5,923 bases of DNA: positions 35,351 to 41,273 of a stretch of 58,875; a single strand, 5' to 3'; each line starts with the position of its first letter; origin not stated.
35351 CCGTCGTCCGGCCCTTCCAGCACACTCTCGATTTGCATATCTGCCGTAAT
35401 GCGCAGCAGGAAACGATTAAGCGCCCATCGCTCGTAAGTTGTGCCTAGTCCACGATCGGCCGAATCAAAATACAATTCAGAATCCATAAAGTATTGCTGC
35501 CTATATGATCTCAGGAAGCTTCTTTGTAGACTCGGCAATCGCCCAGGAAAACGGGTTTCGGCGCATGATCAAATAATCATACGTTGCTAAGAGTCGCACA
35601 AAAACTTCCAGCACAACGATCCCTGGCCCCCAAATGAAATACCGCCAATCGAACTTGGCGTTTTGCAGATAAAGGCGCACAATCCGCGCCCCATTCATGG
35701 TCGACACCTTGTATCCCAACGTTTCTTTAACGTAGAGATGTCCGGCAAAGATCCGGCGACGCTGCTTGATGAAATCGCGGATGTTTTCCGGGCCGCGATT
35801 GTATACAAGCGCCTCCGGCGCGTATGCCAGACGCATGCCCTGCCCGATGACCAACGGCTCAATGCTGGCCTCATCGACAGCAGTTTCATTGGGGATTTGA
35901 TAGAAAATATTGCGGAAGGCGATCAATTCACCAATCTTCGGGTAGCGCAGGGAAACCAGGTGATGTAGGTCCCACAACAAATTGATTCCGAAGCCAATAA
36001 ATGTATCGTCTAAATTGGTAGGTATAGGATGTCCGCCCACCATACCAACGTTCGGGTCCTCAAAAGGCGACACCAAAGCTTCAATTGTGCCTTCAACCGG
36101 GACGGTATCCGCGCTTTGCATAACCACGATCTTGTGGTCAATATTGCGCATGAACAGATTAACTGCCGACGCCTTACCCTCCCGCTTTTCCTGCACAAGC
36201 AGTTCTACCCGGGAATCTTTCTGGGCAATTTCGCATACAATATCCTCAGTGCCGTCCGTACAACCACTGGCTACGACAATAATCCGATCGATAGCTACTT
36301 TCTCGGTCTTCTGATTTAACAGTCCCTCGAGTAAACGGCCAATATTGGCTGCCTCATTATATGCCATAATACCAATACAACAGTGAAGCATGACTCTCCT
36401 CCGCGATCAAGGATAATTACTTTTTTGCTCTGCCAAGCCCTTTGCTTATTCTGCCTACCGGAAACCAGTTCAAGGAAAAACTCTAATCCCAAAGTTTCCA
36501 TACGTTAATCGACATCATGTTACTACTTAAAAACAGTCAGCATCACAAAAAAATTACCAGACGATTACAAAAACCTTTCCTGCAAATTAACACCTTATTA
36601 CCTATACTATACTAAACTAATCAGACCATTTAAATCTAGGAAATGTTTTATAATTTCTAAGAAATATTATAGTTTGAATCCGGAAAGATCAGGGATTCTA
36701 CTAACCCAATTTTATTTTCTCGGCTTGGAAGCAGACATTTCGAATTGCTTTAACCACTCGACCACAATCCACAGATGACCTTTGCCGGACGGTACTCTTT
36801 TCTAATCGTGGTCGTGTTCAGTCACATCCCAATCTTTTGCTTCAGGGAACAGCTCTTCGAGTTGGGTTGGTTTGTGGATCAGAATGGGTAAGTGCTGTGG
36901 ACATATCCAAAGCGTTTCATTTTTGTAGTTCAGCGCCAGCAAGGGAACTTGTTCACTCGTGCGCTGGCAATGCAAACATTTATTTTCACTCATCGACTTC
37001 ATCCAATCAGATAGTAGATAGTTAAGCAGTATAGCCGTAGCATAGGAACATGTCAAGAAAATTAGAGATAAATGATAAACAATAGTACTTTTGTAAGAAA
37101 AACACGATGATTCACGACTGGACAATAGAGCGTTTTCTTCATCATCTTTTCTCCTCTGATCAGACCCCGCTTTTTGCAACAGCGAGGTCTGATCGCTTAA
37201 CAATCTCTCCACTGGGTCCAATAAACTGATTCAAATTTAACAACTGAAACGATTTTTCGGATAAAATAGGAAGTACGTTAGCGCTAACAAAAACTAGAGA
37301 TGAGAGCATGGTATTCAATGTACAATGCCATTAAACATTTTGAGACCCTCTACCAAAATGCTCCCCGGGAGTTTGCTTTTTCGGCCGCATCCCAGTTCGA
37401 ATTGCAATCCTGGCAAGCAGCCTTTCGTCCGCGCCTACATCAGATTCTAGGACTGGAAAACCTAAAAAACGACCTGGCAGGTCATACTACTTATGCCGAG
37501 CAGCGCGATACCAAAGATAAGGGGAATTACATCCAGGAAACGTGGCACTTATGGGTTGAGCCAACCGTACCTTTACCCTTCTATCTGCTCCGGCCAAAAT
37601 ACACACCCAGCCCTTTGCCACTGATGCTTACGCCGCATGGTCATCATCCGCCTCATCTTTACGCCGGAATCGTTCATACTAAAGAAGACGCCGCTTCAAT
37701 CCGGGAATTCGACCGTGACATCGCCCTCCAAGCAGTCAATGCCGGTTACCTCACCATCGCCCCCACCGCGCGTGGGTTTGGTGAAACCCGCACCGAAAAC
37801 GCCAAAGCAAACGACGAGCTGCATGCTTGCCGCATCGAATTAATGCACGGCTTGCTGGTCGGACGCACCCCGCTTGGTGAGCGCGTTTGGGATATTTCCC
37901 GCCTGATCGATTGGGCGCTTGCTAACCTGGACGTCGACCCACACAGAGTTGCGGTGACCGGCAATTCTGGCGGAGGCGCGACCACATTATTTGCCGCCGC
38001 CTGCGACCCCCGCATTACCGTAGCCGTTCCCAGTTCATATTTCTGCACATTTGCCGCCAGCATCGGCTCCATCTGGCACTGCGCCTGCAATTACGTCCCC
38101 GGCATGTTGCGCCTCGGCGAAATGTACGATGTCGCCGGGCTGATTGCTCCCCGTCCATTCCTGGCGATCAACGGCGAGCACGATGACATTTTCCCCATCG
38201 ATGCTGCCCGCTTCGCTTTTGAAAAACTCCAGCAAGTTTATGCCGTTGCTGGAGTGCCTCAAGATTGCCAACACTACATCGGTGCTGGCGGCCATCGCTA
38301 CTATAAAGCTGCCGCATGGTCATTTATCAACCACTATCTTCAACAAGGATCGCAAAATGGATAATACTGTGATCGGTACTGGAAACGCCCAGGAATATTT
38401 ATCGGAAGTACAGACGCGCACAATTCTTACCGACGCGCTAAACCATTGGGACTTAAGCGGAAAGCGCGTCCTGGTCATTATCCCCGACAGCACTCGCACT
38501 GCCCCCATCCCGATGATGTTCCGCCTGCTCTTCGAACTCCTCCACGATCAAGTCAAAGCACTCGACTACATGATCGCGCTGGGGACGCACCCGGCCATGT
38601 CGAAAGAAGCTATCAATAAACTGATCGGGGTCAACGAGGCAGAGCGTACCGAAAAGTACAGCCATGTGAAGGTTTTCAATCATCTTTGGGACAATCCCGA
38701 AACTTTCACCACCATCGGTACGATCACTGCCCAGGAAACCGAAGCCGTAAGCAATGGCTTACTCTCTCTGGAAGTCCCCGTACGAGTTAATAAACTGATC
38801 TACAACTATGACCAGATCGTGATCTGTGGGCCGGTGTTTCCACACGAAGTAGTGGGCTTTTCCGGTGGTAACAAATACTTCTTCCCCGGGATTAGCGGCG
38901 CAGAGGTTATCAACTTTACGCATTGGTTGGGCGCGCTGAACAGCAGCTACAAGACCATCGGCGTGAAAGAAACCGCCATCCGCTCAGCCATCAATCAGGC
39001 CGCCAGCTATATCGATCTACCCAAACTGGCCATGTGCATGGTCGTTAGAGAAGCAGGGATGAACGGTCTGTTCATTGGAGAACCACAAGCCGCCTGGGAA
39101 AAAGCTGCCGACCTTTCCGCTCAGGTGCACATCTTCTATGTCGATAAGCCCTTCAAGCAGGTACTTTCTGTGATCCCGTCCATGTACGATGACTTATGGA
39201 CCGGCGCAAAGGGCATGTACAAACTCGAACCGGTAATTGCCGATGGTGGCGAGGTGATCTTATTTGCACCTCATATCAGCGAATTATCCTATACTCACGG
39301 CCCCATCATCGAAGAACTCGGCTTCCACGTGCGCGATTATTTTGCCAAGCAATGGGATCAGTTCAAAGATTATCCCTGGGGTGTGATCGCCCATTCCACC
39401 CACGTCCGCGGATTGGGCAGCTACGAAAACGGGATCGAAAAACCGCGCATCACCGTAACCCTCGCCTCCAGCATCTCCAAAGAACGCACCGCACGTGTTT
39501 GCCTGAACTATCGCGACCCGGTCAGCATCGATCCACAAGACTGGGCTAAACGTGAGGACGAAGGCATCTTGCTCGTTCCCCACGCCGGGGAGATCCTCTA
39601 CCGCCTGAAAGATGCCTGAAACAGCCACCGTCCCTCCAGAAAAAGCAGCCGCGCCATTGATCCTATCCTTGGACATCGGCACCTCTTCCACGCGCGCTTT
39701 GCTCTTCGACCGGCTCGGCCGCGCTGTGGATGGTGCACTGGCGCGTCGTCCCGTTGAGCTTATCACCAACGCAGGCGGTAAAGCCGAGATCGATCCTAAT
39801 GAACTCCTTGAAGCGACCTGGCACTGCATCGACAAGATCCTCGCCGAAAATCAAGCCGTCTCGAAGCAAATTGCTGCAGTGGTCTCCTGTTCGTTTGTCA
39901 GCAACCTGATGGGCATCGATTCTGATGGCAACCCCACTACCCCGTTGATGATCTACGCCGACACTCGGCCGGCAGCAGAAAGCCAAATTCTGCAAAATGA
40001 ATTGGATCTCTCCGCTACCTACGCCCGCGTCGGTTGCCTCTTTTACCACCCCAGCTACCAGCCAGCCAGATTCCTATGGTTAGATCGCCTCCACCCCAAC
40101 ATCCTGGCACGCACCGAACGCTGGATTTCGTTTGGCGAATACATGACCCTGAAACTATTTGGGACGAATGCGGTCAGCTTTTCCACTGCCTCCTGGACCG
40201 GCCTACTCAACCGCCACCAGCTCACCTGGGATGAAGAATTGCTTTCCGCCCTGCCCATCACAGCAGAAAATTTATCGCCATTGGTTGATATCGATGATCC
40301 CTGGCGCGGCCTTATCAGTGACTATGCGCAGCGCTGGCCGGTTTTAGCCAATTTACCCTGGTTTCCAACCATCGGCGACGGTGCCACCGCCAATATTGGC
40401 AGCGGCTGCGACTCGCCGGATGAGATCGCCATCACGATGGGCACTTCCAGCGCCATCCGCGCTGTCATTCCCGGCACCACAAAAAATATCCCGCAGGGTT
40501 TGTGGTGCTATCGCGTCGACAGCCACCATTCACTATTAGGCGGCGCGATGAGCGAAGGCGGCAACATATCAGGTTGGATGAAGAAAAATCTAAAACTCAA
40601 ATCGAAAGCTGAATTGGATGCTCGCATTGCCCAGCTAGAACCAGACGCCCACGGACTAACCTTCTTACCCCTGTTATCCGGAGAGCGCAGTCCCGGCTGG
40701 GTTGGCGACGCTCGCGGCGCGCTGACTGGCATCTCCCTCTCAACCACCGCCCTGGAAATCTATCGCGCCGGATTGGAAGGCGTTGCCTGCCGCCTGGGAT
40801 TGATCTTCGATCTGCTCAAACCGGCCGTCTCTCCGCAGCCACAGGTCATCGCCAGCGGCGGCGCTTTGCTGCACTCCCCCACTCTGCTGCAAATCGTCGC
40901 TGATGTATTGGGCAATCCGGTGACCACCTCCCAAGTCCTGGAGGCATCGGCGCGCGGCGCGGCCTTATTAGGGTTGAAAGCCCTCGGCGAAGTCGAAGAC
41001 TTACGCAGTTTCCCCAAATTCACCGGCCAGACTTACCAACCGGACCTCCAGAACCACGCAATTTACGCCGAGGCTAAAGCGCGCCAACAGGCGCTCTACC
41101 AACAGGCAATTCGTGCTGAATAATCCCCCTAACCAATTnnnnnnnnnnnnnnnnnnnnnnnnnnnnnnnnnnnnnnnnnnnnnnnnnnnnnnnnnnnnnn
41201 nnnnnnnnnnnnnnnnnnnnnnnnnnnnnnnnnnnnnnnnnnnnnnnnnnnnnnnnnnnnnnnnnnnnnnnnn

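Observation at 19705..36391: Fourteen-gene, about 16.7 kb co-directional operon joining isoprenoid-lipid synthesis, glycosylation, a radical SAM/SPASM enzyme and a PEP-dikinase-like enzyme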

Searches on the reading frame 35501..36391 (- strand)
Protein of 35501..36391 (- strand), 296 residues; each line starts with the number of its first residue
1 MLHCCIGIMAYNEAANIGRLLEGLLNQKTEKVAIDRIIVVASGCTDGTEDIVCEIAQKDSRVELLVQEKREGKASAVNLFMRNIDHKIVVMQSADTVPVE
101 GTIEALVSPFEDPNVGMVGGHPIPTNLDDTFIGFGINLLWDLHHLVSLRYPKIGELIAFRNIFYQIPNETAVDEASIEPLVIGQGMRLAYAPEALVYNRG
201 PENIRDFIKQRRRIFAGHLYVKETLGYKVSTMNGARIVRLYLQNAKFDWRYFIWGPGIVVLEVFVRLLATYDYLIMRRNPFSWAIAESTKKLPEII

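Call 3: search_protein_families(library=pfam, proteins=[window:35501-36391:-], max_evalue=0.01)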
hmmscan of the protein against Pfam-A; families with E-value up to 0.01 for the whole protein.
window:35501-36391:- (296 aa): 3 families
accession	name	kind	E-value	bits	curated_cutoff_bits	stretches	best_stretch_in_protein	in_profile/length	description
PF00535.33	Glycos_transf_2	-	5.7e-23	82.1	23.3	1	6-150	2-133/168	Glycosyl transferase family 2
PF13641.12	Glyco_tranf_2_3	-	2.7e-17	64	27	1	8-122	7-123/230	Glycosyltransferase like family 2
PF13632.12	Glyco_trans_2_3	-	7.1e-08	32.9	27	1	184-262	109-178/198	Glycosyl transferase family group 2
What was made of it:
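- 35501..36391 (-): GT2a. Membrane-anchored family-2 glycosyltransferase and first gene of the locus. It matches PF00535 at 82 bits (call 3).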

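Call 5: search_protein_families(library=ncbifam, proteins=[window:35501-36391:-], max_evalue=0.001)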
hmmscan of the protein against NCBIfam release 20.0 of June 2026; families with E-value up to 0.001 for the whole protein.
window:35501-36391:- (296 aa): 13 families
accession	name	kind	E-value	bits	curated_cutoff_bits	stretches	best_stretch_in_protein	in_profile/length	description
TIGR03937.1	PgaC_IcaA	equivalog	1.3e-15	57.3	422.3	1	7-122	50-163/407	poly-beta-1,6-N-acetyl-D-glucosamine synthase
TIGR03965.1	mycofact_glyco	equivalog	3.7e-11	42.6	280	1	12-131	84-200/467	mycofactocin biosynthesis glycosyltransferase MftF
NF045692.1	OglycostaseCruG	equivalog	1.1e-08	34.4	600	1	8-114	47-156/386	2'-O-glycosyltransferase CruG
TIGR04182.1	glyco_TIGR04182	equivalog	3.8e-07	29.8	325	1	4-114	2-101/293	S-layer glycoprotein N-glycosyltransferase AglJ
NF041875.1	EPS_EpsD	equivalog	9.4e-07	28.5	370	1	8-104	5-98/325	exopolysaccharide biosynthesis glycosyltransferase EpsD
NF038302.1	EPS_HpsE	equivalog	3.7e-06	26.1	300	1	5-119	4-121/307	hormogonium polysaccharide biosynthesis glycosyltransferase HpsE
TIGR04242.1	nodulat_NodC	equivalog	4.4e-06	25.9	550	1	36-133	81-179/395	chitooligosaccharide synthase NodC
TIGR03992.1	Arch_glmU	subfamily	3.5e-05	22.8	292.1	1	27-108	39-119/393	bifunctional sugar-1-phosphate nucleotidylyltransferase/acetyltransferase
TIGR04283.1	glyco_like_mftF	equivalog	4.5e-05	23.1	182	1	8-110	5-97/221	TIGR04283 family arsenosugar biosynthesis glycosyltransferase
NF007482.0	PRK10073.1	equivalog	7.5e-05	21.9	423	1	7-96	11-96/334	glycosyltransferase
NF010496.0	PRK13915.1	equivalog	0.00012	21.3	262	1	8-119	37-152/307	glucosyl-3-phosphoglycerate synthase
TIGR03111.1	glyc2_xrt_Gpos1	hypoth_equivalog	0.00018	20.5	363.95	0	8-119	55-166/439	TIGR03111 family XrtG-associated glycosyltransferase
NF047683.1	TeichurnBiosyTuaG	equivalog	0.00036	20.3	400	1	10-95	14-96/252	teichuronic acid biosynthesis protein TuaG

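Call 52: search_solved_structures(query=window:35501-36391:-, max_evalue=0.001)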
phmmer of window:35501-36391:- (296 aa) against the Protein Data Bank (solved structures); distinct sequences matched with E-value up to 0.001: 3.
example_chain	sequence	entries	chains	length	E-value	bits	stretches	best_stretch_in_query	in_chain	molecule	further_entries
6yv7_B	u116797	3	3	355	6.8e-09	38.9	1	8-195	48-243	Glycosyl transferase, family 2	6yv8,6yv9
6yv7_A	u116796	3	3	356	6.8e-09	38.9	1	8-195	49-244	Glycosyl transferase, family 2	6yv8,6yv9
6p61_A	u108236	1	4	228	0.00051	22.9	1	7-97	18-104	Glycosyltransferase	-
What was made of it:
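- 35501..36391 (-): The best PDB match is 6yv7, a membrane GT2 (call 52).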

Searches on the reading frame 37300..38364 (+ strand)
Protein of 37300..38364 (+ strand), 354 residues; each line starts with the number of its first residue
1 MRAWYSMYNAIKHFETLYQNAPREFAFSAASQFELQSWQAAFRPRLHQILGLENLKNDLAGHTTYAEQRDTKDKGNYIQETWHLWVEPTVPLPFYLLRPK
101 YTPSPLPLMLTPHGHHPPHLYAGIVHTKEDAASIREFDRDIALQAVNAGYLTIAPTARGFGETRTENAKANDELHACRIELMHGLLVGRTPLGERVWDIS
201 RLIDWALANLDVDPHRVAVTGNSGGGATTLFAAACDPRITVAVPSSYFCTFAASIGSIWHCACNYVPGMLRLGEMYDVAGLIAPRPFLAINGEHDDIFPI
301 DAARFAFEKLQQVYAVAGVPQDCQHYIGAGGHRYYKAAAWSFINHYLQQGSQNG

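Call 17: search_protein_families(library=pfam, proteins=[window:37300-38364:+], max_evalue=0.001)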
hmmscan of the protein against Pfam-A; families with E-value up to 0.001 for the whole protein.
window:37300-38364:+ (354 aa): 8 families
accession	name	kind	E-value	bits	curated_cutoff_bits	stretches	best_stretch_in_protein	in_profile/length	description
PF12715.13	Abhydrolase_7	-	3.3e-11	43.5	21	1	19-326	31-338/388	Abhydrolase family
PF22244.2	GCE_fung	-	5e-09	36.8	27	1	196-245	84-135/231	Glucuronyl esterase, fungi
PF05448.18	AXE1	-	4.4e-07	29.4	21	1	143-251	103-213/321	Acetyl xylan esterase (AXE1)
PF00326.27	Peptidase_S9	-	1.8e-06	28.1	22.6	1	197-347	46-210/213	Prolyl oligopeptidase family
PF02129.25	Peptidase_S15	-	4.7e-06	26.9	23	1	95-246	8-127/262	X-Pro dipeptidyl-peptidase (S15 family)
PF10142.15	PhoPQ_related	-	0.00029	20.1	20.3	0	286-328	263-304/367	PhoPQ-activated pathogenicity-related protein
PF00561.26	Abhydrolase_1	-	0.00035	20.8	25.8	0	144-234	26-88/245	alpha/beta hydrolase fold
PF01738.24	DLH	-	0.00061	19.9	21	0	136-266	28-130/217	Dienelactone hydrolase family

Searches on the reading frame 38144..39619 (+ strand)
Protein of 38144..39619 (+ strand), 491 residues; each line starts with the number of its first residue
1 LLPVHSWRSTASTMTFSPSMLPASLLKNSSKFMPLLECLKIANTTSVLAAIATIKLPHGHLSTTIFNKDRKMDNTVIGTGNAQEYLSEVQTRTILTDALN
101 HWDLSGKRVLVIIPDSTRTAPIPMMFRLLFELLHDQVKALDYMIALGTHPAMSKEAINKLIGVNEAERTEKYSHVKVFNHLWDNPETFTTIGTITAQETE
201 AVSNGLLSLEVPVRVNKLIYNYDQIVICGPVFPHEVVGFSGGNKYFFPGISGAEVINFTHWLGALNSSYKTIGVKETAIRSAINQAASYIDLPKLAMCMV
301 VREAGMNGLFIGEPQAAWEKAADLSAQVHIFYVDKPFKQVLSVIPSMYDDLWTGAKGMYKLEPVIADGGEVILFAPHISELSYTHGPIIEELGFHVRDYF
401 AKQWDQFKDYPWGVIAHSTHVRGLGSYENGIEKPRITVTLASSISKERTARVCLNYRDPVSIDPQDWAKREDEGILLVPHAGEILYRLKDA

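Call 17: search_protein_families(library=pfam, proteins=[window:38144-39619:+], max_evalue=0.001)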
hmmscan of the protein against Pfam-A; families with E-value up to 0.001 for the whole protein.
window:38144-39619:+ (491 aa): 1 family
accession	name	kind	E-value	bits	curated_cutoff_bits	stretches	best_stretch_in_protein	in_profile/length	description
PF09861.14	Lar_N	-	3.2e-23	82.5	23.3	1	82-269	30-200/204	Lactate racemase N-terminal domain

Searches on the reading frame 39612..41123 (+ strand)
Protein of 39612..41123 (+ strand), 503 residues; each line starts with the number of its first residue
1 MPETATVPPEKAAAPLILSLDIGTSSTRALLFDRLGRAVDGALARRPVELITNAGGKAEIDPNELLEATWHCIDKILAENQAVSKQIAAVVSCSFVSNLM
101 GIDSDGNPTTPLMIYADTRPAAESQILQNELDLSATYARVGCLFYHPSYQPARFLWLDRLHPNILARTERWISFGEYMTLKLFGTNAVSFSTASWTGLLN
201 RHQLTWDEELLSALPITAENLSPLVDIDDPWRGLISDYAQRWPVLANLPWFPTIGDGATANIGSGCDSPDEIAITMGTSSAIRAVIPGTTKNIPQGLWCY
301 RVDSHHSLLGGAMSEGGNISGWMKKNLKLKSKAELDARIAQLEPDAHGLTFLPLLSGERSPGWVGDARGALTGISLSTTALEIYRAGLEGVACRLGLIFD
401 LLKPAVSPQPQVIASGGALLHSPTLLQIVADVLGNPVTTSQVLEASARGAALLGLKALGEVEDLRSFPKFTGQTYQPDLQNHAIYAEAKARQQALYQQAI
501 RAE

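Call 18: search_protein_families(library=pfam, proteins=[window:39612-41123:+], max_evalue=0.001)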
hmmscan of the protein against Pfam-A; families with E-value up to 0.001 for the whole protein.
window:39612-41123:+ (503 aa): 2 families
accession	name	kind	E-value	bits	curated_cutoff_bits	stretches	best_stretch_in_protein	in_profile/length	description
PF00370.27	FGGY_N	-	1.7e-34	120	28.8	1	17-263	2-245/245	FGGY family of carbohydrate kinases, N-terminal domain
PF02782.22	FGGY_C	-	4e-29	102.2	27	1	273-457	2-197/198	FGGY family of carbohydrate kinases, C-terminal domain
